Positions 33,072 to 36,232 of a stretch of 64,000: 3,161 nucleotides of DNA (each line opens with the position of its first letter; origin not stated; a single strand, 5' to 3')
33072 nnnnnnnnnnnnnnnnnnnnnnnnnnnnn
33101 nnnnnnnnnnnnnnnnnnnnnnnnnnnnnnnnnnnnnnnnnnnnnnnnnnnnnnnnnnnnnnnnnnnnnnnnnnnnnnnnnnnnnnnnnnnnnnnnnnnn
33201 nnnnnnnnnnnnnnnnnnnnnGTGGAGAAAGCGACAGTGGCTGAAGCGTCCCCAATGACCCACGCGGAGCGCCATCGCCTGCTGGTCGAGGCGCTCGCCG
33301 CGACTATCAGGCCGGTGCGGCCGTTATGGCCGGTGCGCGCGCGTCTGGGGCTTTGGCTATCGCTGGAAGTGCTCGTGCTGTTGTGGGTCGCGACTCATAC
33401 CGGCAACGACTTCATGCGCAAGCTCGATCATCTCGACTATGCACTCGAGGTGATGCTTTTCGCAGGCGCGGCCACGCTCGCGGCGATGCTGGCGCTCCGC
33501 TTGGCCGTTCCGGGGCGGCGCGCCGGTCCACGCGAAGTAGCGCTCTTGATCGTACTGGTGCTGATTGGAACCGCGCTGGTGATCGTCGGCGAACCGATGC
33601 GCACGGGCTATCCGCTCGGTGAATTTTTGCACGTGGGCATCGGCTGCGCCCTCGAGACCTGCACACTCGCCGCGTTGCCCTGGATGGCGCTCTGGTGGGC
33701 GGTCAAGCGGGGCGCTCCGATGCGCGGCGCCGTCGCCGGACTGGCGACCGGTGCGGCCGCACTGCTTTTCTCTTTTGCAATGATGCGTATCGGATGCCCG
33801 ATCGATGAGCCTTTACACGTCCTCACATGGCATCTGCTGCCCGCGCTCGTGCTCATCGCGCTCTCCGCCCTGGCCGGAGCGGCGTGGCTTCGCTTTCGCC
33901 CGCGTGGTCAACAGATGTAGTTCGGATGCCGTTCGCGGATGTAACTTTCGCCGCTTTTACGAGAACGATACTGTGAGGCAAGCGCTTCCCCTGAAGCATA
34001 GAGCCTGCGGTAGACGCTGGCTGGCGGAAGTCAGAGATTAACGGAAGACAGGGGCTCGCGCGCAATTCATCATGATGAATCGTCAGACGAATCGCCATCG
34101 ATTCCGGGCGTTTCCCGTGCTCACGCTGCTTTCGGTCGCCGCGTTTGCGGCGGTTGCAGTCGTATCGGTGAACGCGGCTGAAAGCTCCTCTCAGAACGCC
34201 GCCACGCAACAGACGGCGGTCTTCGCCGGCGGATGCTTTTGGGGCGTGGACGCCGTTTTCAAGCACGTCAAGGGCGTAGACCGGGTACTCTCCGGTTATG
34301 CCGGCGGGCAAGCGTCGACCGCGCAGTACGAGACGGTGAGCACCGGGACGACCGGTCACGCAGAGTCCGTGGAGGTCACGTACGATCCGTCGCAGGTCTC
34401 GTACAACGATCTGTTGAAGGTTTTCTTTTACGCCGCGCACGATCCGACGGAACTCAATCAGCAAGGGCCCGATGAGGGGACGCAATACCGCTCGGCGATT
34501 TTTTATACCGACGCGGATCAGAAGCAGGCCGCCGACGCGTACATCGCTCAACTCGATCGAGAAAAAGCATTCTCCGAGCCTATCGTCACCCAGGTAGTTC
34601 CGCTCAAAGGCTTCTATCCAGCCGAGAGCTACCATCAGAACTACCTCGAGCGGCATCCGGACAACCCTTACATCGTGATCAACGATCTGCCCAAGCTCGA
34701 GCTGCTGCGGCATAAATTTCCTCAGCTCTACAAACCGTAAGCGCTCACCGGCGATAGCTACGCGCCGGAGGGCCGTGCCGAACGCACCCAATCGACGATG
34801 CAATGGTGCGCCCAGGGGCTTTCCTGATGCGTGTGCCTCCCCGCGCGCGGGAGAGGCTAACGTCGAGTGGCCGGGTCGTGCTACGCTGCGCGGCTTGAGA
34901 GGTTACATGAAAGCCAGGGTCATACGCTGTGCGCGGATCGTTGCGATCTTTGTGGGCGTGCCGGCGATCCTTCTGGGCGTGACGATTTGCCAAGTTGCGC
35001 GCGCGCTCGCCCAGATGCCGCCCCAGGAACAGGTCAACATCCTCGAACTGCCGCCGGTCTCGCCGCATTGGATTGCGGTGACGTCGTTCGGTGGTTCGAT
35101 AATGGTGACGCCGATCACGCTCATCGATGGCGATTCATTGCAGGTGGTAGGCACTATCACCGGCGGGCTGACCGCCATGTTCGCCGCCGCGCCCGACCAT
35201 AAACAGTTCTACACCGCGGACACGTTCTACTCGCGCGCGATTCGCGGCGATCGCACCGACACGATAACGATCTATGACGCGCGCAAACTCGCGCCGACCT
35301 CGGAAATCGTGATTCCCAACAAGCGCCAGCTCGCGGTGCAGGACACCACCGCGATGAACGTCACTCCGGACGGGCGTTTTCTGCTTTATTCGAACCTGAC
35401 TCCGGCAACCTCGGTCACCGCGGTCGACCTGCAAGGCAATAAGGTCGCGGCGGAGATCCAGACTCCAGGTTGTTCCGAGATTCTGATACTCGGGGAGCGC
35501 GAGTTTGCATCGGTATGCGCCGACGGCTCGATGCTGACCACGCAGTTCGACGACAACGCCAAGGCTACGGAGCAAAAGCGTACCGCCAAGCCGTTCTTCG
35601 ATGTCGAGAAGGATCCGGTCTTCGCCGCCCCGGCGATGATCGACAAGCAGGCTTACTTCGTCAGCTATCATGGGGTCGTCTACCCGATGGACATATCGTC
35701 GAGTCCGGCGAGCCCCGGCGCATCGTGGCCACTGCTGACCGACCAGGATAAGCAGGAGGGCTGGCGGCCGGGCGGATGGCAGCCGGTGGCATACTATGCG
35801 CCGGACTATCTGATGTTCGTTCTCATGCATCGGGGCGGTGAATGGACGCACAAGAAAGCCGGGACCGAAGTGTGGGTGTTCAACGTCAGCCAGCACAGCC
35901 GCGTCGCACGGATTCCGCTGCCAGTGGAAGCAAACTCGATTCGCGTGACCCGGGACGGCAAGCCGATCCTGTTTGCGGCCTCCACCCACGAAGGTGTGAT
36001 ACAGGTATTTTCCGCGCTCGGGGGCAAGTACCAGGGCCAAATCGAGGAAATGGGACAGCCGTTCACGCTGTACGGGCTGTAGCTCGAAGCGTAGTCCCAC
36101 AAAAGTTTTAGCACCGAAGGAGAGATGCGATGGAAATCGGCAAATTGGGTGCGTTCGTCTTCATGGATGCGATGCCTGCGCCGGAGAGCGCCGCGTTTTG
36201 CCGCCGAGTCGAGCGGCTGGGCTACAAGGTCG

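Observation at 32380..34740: ECF σ / DUF1109 (NrsF-like) anti-σ module with two identical GTAACT-N16-GAAC motifs, the second apparently driving msrA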

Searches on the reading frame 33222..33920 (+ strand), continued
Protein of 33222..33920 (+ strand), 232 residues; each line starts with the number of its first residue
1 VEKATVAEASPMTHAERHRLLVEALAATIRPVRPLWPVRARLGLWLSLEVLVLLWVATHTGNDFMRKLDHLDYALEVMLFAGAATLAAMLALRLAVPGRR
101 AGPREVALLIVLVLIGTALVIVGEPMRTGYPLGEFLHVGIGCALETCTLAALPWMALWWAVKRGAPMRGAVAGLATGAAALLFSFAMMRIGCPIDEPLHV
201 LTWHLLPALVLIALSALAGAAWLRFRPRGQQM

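Call 52: fold_search(model_id=the predicted structure, library=pdb)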
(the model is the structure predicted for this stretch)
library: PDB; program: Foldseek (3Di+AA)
matches with E <= 10: 165; with E <= 0.001: 0
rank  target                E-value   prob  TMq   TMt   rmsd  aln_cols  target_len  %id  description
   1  7z6n_B                3.2e-01  0.11  0.16  0.15  18.4       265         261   17  Crystal structure of Zn2+-transporter BbZIP in a metal-stripped state (released 2022-08-10)
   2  8i4a                  5.6e-01  0.16  0.20  0.05  27.2       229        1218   10  Cryo-EM structure of dipyridamole-bound ABCC4 (released 2023-05-24)
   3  7tai_A                7.0e-01  0.20  0.27  0.17  13.6       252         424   17  Structure of STEAP2 in complex with ligands (released 2023-01-25)
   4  7v2d_s                8.9e-01  0.08  0.17  0.14  20.4       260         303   14  Deactive state complex I from Q10 dataset (released 2022-03-02)
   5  7z0s_D                9.7e-01  0.13  0.26  0.21  18.4       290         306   13  Structure of the Escherichia coli formate hydrogenlyase complex (anaerobic preparation, without formate dehydrogenase  (released 2022-09-28)
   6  8zp8_N1               9.7e-01  0.06  0.16  0.14  17.8       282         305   13  Respirasome open state 1 in presence of metformin(SC-MetO1) (released 2025-12-17)
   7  8rgq_H                1.0e+00  0.07  0.15  0.12  20.0       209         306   17  Open Complex I from murine liver (released 2024-04-24)
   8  8j3z                  1.1e+00  0.08  0.16  0.05  26.4       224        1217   10  Cryo-EM structure of ATP-U46619-bound ABCC4 (released 2023-05-24)
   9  7z6m                  1.4e+00  0.11  0.22  0.21  15.8       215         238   21  Crystal structure of Zn2+-transporter BbZIP in a cadmium bound state (released 2022-08-10)
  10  7w7s                  1.5e+00  0.09  0.20  0.21  16.9       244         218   14  High resolution structure of a fish aquaporin reveals a novel extracellular fold. (released 2022-10-12)
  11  3ljb_A                1.8e+00  0.04  0.14  0.14  23.6       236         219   11  Structural basis of oligomerisation in the MxA stalk (released 2010-05-05)
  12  6xby_b                2.0e+00  0.08  0.21  0.23  21.6       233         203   12  Cryo-EM structure of V-ATPase from bovine brain, state 2 (released 2020-08-19)
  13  7w7r_C                2.3e+00  0.04  0.13  0.13  16.1       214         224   11  High resolution structure of a fish aquaporin reveals a novel extracellular fold. (released 2022-10-12)
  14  8qby_H                2.3e+00  0.03  0.14  0.12  18.4       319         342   13  Respiratory complex I from Paracoccus denitrificans in MSP2N2 nanodiscs (released 2024-09-11)
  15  7rp5_B                2.3e+00  0.03  0.15  0.09  20.2       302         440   17  CLC-ec1 at pH 4.5 100mM Cl Turn (released 2022-11-16)
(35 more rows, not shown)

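Call 56: search_dna_similar(query=window:33237-33920:+, collection=plasmids, mode=protein, max_evalue=0.001, max_rows=15)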
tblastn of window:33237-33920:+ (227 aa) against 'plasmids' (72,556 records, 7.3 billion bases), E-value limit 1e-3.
No match.

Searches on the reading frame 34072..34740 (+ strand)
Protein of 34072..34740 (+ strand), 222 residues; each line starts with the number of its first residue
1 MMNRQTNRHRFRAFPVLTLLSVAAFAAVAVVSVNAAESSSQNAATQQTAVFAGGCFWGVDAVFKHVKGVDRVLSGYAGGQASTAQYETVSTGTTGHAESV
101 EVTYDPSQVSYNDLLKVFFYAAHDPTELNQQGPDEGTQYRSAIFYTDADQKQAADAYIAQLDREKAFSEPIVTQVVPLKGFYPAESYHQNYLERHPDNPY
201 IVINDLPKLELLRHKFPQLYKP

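Call 5: search_protein_families(library=pfam, proteins=[window:34072-34740:+], max_evalue=0.01)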
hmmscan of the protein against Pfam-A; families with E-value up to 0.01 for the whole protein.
window:34072-34740:+ (222 aa): 1 family
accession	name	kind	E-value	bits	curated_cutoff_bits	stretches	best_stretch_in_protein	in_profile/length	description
PF01625.27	PMSR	-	6.1e-62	208.8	23.7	1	48-200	1-151/153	Peptide methionine sulfoxide reductase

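Call 17: search_protein_families(library=ncbifam, proteins=[window:34072-34740:+], max_evalue=0.01)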
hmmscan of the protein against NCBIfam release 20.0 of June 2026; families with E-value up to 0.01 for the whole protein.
window:34072-34740:+ (222 aa): 5 families
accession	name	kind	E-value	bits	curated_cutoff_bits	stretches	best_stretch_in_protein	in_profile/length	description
NF004042.0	PRK05550.1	equivalog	1.1e-64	218.5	330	1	33-202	121-286/293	bifunctional methionine sulfoxide reductase B/A protein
TIGR00401.1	msrA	equivalog_domain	5.4e-53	179.5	108.1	1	48-197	2-150/153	peptide-methionine (S)-S-oxide reductase MsrA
NF010625.0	PRK14018.1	equivalog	2.4e-46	158.4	522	1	39-203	191-350/521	bifunctional peptide-methionine (S)-S-oxide reductase MsrA/peptide-methionine (R)-S-oxide reductase MsrB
NF004038.0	PRK05528.1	equivalog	2.4e-28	99.2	200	1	49-199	4-144/157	peptide-methionine (S)-S-oxide reductase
NF041383.1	Trx_VPGUxxT_two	exception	4.4e-06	26.6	275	1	35-118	135-200/287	VPGUxxT family thioredoxin-like (seleno)protein, type 2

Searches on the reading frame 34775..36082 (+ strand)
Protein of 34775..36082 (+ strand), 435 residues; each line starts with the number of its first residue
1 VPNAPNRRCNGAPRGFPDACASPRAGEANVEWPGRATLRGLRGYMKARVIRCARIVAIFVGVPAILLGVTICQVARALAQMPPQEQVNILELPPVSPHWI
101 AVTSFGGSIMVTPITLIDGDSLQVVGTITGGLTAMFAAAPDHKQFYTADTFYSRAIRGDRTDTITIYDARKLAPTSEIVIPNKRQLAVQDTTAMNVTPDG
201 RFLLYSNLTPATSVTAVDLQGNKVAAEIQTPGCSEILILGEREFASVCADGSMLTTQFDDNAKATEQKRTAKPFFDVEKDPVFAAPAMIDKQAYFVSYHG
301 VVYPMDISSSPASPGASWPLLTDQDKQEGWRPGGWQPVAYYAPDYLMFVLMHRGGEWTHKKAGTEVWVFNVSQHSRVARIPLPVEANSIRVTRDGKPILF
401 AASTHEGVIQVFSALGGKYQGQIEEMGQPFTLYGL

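Call 5: search_protein_families(library=pfam, proteins=[window:34775-36082:+], max_evalue=0.01)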
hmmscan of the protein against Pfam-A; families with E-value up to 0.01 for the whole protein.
window:34775-36082:+ (435 aa): 2 families
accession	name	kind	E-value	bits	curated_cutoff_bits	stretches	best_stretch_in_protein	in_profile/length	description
PF06433.17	Me-amine-dh_H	-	3.3e-55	187.8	21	1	110-429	15-335/343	Methylamine dehydrogenase heavy chain (MADH)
PF17319.7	DUF5362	-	0.0087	16.4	25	0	50-86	21-57/94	Family of unknown function (DUF5362)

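Call 17: search_protein_families(library=ncbifam, proteins=[window:34775-36082:+], max_evalue=0.01)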
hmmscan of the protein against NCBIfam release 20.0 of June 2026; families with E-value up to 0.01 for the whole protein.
window:34775-36082:+ (435 aa): 1 family
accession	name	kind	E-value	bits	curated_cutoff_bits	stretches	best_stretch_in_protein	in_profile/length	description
TIGR02658.1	TTQ_MADH_Hv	equivalog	1.3e-59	201.8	454.45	1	85-429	7-350/358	methylamine dehydrogenase (amicyanin) large subunit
